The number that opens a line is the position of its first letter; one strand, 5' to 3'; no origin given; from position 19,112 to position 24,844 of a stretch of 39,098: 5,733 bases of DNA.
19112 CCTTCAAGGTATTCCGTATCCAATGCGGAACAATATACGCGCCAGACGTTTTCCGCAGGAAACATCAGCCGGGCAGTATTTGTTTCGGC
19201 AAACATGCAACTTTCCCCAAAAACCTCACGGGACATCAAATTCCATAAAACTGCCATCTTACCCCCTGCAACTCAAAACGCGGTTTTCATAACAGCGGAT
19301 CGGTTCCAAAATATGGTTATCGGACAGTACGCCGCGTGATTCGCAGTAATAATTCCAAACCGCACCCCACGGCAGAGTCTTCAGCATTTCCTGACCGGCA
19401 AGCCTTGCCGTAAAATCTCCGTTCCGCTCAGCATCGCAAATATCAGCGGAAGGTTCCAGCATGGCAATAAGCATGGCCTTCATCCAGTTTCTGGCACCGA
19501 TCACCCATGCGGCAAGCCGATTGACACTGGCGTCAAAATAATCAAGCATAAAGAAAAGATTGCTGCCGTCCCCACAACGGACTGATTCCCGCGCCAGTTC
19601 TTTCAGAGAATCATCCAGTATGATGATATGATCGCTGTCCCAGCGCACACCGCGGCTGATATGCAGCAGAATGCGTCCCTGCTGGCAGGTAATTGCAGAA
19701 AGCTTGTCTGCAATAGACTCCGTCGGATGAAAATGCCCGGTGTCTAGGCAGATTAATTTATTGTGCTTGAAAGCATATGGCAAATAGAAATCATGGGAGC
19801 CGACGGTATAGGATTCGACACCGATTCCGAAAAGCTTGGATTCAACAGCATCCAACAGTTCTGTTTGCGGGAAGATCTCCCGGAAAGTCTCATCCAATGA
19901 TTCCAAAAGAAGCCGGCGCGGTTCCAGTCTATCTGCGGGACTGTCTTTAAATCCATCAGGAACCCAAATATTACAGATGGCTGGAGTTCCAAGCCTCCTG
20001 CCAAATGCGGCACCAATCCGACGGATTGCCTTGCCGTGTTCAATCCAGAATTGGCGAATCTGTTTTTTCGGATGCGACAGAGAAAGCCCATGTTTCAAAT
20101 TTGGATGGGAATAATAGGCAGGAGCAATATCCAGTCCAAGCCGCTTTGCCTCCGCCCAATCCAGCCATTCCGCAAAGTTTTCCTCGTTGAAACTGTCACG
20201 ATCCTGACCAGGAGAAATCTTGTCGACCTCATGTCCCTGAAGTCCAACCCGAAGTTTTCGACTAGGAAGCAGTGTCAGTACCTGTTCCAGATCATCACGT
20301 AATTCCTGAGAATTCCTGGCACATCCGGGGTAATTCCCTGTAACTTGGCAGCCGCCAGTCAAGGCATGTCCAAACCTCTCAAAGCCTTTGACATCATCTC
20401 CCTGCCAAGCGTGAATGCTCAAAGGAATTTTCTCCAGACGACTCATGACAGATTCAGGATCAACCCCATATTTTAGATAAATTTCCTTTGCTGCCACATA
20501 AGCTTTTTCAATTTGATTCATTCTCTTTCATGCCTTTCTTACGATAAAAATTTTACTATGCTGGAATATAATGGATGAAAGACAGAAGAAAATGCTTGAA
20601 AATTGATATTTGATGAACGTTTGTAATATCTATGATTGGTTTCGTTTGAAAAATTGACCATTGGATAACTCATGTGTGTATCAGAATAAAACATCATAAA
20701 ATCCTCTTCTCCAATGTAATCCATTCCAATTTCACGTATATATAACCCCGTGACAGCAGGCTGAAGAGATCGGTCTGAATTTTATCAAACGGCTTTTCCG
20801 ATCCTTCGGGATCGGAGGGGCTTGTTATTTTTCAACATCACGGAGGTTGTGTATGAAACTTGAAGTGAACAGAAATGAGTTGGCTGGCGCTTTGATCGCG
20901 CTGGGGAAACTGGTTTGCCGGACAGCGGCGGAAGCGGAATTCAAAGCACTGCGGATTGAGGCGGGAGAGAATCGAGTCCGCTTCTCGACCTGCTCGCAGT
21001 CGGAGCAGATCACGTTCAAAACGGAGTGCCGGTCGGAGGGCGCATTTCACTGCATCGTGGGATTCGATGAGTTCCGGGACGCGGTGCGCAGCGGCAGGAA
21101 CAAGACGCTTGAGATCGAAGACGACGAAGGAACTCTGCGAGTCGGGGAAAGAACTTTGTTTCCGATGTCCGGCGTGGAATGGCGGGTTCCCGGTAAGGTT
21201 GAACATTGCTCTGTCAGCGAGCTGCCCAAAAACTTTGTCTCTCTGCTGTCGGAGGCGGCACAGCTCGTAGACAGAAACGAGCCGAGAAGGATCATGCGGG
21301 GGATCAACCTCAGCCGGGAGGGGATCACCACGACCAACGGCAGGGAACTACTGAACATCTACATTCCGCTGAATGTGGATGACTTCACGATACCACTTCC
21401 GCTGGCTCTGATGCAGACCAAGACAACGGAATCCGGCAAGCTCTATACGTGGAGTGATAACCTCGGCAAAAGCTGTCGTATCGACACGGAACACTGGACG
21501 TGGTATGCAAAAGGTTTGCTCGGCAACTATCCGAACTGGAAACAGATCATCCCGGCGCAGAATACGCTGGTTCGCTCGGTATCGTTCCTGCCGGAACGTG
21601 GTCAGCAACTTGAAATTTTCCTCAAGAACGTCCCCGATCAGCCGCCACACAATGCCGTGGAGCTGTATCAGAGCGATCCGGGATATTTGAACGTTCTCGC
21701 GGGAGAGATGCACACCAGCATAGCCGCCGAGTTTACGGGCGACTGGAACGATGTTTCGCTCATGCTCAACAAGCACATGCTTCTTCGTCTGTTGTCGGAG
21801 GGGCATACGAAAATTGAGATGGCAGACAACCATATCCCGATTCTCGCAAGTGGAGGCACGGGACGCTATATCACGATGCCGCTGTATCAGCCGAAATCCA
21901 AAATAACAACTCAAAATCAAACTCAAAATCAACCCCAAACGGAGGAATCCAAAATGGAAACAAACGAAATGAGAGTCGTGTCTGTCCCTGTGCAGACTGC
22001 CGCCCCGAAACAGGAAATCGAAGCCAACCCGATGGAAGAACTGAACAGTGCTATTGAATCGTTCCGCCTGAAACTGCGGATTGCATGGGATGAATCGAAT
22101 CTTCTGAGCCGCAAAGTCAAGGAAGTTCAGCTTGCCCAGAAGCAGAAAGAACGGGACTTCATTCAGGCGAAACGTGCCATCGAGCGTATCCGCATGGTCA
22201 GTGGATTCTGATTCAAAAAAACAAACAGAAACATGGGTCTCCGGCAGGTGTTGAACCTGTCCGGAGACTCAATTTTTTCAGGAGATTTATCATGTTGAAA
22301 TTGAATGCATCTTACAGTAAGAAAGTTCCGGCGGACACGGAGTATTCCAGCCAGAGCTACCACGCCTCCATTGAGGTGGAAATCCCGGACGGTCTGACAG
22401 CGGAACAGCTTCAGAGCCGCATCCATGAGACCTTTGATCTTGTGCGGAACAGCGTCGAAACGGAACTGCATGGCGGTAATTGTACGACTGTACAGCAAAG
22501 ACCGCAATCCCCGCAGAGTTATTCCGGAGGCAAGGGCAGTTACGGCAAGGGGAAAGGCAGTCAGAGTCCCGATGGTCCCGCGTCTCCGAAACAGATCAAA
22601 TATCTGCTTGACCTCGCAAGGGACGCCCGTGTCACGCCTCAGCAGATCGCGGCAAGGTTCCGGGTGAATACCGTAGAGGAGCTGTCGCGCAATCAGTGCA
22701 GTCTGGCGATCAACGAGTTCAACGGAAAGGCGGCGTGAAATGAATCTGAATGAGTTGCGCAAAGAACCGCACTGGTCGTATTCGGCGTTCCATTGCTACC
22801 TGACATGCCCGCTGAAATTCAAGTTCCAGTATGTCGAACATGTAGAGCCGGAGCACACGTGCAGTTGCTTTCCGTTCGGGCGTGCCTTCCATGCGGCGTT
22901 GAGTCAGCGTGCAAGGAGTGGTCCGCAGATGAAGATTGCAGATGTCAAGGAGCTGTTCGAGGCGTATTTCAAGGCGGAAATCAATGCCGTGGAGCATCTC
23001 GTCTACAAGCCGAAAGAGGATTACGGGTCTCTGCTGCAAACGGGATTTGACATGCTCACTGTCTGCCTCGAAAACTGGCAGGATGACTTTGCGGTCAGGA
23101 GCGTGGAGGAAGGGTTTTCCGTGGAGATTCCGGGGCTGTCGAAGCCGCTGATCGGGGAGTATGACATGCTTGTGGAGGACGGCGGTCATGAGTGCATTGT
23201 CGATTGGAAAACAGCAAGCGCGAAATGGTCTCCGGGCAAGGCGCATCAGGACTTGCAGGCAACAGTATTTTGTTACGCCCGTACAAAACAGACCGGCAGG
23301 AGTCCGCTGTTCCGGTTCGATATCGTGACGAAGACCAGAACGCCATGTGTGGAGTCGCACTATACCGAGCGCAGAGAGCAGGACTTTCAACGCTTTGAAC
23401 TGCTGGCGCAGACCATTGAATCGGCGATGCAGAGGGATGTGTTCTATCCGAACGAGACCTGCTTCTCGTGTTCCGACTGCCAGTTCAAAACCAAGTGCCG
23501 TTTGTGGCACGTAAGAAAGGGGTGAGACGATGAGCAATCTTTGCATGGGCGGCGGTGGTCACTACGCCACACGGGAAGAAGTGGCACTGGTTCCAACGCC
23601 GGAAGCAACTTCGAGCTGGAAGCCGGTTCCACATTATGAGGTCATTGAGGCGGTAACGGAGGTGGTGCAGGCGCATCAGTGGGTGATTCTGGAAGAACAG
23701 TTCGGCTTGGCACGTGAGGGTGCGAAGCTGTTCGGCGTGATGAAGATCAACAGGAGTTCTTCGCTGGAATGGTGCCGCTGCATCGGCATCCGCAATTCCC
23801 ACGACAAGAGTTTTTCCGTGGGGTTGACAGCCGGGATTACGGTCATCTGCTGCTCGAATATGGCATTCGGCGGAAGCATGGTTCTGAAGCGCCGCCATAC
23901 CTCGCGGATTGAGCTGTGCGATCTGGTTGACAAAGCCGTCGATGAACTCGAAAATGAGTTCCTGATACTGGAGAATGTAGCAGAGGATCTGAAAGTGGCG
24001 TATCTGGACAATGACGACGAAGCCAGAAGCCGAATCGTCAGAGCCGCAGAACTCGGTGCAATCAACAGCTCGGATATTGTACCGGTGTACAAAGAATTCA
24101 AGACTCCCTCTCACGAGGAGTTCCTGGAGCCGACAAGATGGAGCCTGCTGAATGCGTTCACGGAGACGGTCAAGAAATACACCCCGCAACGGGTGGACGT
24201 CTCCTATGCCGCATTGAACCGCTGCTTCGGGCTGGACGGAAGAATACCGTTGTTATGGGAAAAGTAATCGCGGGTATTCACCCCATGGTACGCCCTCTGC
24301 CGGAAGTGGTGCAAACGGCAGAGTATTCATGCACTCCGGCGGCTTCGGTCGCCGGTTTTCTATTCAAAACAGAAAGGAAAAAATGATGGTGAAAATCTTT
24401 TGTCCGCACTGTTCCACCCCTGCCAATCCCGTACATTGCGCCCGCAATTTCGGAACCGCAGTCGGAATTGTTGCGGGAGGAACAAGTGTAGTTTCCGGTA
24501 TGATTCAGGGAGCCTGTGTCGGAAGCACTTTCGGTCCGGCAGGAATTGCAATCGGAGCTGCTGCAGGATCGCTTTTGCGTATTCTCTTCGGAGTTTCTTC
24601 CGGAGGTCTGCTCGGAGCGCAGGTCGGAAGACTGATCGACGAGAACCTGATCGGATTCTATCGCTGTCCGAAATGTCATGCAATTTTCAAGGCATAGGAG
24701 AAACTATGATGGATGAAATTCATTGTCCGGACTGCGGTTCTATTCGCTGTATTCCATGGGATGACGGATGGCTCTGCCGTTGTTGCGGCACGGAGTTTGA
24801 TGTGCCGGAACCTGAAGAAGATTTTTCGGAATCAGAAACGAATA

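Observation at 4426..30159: A tRNA-Lys-integrated ~25.7-kb island appears to carry an entire rhamnoside-utilisation locus as cargo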

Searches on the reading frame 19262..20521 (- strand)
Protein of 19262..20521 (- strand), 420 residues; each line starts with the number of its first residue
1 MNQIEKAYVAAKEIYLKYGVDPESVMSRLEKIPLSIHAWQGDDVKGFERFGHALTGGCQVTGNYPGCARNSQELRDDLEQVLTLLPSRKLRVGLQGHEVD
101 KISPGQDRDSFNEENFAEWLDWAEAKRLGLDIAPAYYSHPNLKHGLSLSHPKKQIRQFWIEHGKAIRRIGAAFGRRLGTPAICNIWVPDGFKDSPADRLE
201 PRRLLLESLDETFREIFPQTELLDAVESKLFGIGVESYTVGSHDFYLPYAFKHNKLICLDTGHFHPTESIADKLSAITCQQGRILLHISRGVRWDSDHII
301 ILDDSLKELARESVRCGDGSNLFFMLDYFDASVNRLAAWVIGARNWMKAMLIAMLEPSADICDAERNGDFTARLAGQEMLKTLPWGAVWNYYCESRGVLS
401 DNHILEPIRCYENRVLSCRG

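Call 8: search_protein_families(library=pfam, proteins=[window:19262-20521:-], max_evalue=0.01)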
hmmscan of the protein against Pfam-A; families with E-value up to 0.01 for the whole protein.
window:19262-20521:- (420 aa): 1 family
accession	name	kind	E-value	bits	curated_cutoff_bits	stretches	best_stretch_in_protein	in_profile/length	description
PF06134.17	RhaA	-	1.7e-158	528.6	22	1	3-419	2-417/417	L-rhamnose isomerase (RhaA)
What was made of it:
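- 19259..20521 (-): Cargo: L-rhamnose isomerase RhaA. No RhaB or RhaD was found in the island. Pfam RhaA, 1.7e-158, full length (call 8).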

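Call 21: find_encoding_contigs(protein=window:19262-20521:-, flank=10000, max_places=10)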
Protein window:19262-20521:- (420 aa): 24 contigs read that carry it; 10 places shown.
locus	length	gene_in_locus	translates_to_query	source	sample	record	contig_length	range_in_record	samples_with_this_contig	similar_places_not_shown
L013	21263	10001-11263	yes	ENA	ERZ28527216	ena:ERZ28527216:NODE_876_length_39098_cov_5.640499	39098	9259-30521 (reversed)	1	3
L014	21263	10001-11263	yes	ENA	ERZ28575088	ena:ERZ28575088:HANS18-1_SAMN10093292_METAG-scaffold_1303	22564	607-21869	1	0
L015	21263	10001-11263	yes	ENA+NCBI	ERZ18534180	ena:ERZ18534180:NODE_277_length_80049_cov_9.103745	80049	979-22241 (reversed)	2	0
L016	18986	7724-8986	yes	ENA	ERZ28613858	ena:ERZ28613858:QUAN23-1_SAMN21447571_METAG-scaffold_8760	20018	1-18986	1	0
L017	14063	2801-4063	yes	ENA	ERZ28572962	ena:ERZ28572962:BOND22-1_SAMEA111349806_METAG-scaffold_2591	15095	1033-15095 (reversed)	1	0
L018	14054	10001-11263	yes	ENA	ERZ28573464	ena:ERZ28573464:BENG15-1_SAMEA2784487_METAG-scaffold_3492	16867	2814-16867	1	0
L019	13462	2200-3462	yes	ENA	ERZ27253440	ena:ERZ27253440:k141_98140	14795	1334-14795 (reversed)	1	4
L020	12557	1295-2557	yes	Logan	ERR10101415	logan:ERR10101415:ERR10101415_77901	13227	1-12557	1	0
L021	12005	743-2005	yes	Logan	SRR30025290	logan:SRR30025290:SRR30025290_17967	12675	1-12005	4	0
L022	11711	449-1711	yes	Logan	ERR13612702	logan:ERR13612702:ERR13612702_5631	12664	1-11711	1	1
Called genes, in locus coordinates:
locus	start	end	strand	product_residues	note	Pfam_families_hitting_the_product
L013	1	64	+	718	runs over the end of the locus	-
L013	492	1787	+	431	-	PF00589:Phage_integrase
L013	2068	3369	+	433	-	-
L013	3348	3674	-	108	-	PF12728:HTH_17 (weak)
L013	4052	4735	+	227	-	PF11726:YagK_YfjJ_C, PF23343:REP_ORF2-G2P (weak)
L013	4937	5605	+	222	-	-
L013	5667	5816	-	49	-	-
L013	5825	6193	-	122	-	-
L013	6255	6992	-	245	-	PF06067:DUF932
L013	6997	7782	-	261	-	PF12705:PDDEXK_1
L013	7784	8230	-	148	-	-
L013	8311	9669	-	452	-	-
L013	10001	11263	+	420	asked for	PF06134:RhaA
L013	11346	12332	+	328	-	PF00657:Lipase_GDSL, PF13472:Lipase_GDSL_2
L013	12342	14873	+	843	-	PF25788:Ig_Rha78A_N, PF08531:Bac_rhamnosid_N, PF05592:Bac_rhamnosid, PF17389:Bac_rhamnosid6H, PF17390:Bac_rhamnosid_C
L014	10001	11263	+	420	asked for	PF06134:RhaA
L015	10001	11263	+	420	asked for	PF06134:RhaA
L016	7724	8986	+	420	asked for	PF06134:RhaA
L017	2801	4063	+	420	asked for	PF06134:RhaA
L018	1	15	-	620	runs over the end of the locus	PF01336:tRNA_anti-codon, PF00152:tRNA-synt_2, PF02938:GAD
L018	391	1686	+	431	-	PF00589:Phage_integrase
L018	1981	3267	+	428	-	-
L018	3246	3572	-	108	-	-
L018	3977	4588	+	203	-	PF11726:YagK_YfjJ_C, PF23343:REP_ORF2-G2P (faint)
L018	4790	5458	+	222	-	-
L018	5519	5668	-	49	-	-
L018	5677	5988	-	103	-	-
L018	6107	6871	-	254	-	PF06067:DUF932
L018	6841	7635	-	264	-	PF12705:PDDEXK_1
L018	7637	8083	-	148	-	-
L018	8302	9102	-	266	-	-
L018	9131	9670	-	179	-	-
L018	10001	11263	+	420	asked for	PF06134:RhaA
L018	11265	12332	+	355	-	PF00657:Lipase_GDSL, PF13472:Lipase_GDSL_2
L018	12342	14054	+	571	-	?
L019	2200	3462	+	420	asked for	PF06134:RhaA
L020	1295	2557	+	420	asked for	PF06134:RhaA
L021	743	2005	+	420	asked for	PF06134:RhaA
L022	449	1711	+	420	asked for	PF06134:RhaA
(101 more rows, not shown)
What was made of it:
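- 19259..20521 (-): In all 10 contexts shown it is joined to the island backbone (call 21).
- The rhamnose block travels with the backbone into a tRNA-Val site (call 21, L018).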

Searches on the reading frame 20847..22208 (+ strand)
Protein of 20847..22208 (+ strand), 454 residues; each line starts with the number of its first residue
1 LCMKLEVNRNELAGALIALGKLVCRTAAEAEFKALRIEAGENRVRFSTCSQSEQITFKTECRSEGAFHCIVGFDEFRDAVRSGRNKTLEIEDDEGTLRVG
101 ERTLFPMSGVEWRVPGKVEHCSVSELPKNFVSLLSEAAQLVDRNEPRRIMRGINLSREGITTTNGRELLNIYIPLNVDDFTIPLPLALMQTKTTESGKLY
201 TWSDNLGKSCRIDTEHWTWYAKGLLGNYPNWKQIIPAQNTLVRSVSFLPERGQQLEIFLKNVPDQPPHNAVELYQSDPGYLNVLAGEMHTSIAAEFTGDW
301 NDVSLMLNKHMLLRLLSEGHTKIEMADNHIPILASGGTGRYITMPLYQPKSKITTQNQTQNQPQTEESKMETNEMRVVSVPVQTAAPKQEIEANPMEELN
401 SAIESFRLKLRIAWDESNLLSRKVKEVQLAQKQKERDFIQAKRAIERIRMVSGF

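Call 8: search_protein_families(library=pfam, proteins=[window:20847-22208:+], max_evalue=0.01)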
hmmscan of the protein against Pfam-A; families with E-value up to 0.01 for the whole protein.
window:20847-22208:+ (454 aa): 0 families

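Call 51: search_protein_families(library=phrogs, proteins=[window:20853-22208:+], max_evalue=0.01)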
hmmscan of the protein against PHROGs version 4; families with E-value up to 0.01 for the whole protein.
window:20853-22208:+ (452 aa): 2 families
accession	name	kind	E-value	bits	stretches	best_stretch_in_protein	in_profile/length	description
phrog_947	-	DNA, RNA and nucleotide metabolism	6.8e-12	46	1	1-237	3-250/368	DNA polymerase processivity factor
phrog_3007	-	DNA, RNA and nucleotide metabolism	0.00049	20.9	1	135-237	12-121/190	RusA-like Holliday junction resolvase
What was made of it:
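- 20853..22211 (+): Backbone: 452-aa beta-sliding-clamp-like protein. phrog_947 DNA polymerase processivity factor, 6.8e-12 (call 51).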

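Call 52: search_protein_families(library=ncbifam, proteins=[window:20853-22208:+], max_evalue=0.01)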
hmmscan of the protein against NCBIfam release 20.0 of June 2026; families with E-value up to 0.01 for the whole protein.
window:20853-22208:+ (452 aa): 1 family
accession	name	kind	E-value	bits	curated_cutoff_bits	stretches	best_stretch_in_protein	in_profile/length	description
TIGR00663.1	dnan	equivalog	1.4e-06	27.5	137.65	1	1-238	1-253/367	DNA polymerase III subunit beta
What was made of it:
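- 20853..22211 (+): TIGR00663 dnaN, 1.4e-6, which is below its cut-off (call 52).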

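Call 78: search_solved_structures(query=window:20853-22208:+, max_evalue=1)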
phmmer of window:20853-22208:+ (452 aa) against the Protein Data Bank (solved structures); distinct sequences matched with E-value up to 1: 2.
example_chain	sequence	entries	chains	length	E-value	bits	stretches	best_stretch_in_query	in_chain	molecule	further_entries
8dt6_A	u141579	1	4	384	0.11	14.3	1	168-305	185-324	Beta sliding clamp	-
7btx_L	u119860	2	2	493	0.45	12.3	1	239-314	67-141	MDM10 isoform 1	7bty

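Call 79: search_protein_families(library=padloc, proteins=[window:20853-22208:+], max_evalue=0.01)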
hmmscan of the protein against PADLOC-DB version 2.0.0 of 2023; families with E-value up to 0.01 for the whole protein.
window:20853-22208:+ (452 aa): 0 families

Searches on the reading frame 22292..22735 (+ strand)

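Call 7: search_protein_families(library=pfam, proteins=[window:22292-22735:+], max_evalue=0.01)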
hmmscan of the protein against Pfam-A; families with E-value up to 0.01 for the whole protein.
window:22292-22735:+ (148 aa): 1 family
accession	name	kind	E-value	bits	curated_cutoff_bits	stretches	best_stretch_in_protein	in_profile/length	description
PF13565.12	HTH_32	-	0.0079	17.2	33.7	0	97-134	29-67/73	Homeodomain-like domain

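Call 51: search_protein_families(library=phrogs, proteins=[window:22292-22735:+], max_evalue=0.01)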
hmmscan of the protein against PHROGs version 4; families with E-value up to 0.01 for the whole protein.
window:22292-22735:+ (148 aa): 1 family
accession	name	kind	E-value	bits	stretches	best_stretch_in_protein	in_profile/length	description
phrog_13442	-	unknown function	0.0054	18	0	7-61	22-75/89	-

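Call 52: search_protein_families(library=ncbifam, proteins=[window:22292-22735:+], max_evalue=0.01)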
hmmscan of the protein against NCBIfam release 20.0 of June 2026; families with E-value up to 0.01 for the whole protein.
window:22292-22735:+ (148 aa): 0 families

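Call 79: search_protein_families(library=padloc, proteins=[window:22292-22735:+], max_evalue=0.01)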
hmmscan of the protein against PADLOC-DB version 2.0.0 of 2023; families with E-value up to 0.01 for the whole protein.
window:22292-22735:+ (148 aa): 0 families

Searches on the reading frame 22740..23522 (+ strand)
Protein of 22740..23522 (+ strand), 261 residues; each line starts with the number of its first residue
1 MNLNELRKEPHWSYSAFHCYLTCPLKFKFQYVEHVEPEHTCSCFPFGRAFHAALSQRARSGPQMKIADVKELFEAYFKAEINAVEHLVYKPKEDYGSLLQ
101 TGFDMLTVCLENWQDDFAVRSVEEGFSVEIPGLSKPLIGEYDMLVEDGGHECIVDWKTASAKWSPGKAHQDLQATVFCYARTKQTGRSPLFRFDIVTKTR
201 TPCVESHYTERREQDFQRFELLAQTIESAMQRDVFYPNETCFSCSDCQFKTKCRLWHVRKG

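Call 7: search_protein_families(library=pfam, proteins=[window:22740-23522:+], max_evalue=0.01)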
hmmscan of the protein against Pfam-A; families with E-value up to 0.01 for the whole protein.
window:22740-23522:+ (261 aa): 1 family
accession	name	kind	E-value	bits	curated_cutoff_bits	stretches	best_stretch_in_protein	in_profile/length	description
PF12705.13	PDDEXK_1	-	2.6e-24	87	22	1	11-254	1-247/247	PD-(D/E)XK nuclease superfamily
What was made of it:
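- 22740..23525 (+): Backbone: PD-(D/E)XK (Cas4/RecB-like) nuclease. Pfam PDDEXK_1, 2.6e-24 (call 7).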

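Call 51: search_protein_families(library=phrogs, proteins=[window:22740-23522:+], max_evalue=0.01)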
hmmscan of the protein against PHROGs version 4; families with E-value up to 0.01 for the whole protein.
window:22740-23522:+ (261 aa): 5 families
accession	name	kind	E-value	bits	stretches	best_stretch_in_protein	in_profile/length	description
phrog_1218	-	DNA, RNA and nucleotide metabolism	3.5e-22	80.1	1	8-179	6-181/364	exonuclease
phrog_69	-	DNA, RNA and nucleotide metabolism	1.8e-14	54.7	1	8-256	86-326/501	exonuclease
phrog_1706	-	DNA, RNA and nucleotide metabolism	1.9e-06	28.5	1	86-256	107-245/293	CRISPR/Cas system associated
phrog_412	-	DNA, RNA and nucleotide metabolism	0.0028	18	0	7-54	150-197/440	exonuclease VIII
phrog_298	-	DNA, RNA and nucleotide metabolism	0.0043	17.4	0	111-228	146-260/293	exonuclease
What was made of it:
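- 22740..23525 (+): PHROG exonuclease, 3.5e-22 (call 51).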

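Call 52: search_protein_families(library=ncbifam, proteins=[window:22740-23522:+], max_evalue=0.01)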
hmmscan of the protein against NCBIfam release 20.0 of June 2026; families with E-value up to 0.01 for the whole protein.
window:22740-23522:+ (261 aa): 1 family
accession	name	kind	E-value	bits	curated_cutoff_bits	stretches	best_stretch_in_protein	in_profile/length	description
TIGR00372.1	cas4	equivalog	1.6e-05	24.8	65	1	128-253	59-178/180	CRISPR-associated protein Cas4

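Call 79: search_protein_families(library=padloc, proteins=[window:22740-23522:+], max_evalue=0.01)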
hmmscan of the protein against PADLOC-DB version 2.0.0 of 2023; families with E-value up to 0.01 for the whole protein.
window:22740-23522:+ (261 aa): 5 families
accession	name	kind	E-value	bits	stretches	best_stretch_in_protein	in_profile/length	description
PDLC01250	Cas4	-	3.4e-08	31.9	1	126-253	51-167/168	"CAS-I,CAS-II,CAS-III,CAS-IV,CAS-V,CAS-VI; acquisition_associated"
PDLC00943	Cas4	-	4.2e-06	24.8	1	128-253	59-178/180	CRISPR-associated protein Cas4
PDLC00944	Cas4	-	6.3e-06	24.5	1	122-253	52-176/177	Cas4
PDLC01447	Cas4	-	0.00016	20.2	1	17-254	10-158/161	"CAS-I,CAS-II,CAS-III,CAS-IV,CAS-V,CAS-VI; acquisition_associated"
PDLC00060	DruK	-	0.00068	17.1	0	134-254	140-260/347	PD-(D/E)XK nuclease superfamily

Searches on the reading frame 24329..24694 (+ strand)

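Call 7: search_protein_families(library=pfam, proteins=[window:24329-24694:+], max_evalue=0.01)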
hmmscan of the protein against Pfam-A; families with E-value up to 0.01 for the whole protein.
window:24329-24694:+ (122 aa): 0 families

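Call 51: search_protein_families(library=phrogs, proteins=[window:24329-24694:+], max_evalue=0.01)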
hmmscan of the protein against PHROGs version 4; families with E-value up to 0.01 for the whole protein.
window:24329-24694:+ (122 aa): 2 families
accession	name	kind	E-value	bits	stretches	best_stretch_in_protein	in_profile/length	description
phrog_16692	-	unknown function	0.0015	18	1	40-103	711-767/1107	-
phrog_6922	-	unknown function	0.0024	17.6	1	41-104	335-387/768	-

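Call 52: search_protein_families(library=ncbifam, proteins=[window:24329-24694:+], max_evalue=0.01)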
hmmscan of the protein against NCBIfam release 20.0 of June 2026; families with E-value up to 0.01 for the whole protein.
window:24329-24694:+ (122 aa): 0 families

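Call 79: search_protein_families(library=padloc, proteins=[window:24329-24694:+], max_evalue=0.01)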
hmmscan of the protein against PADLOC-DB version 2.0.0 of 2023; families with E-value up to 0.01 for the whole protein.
window:24329-24694:+ (122 aa): 0 families
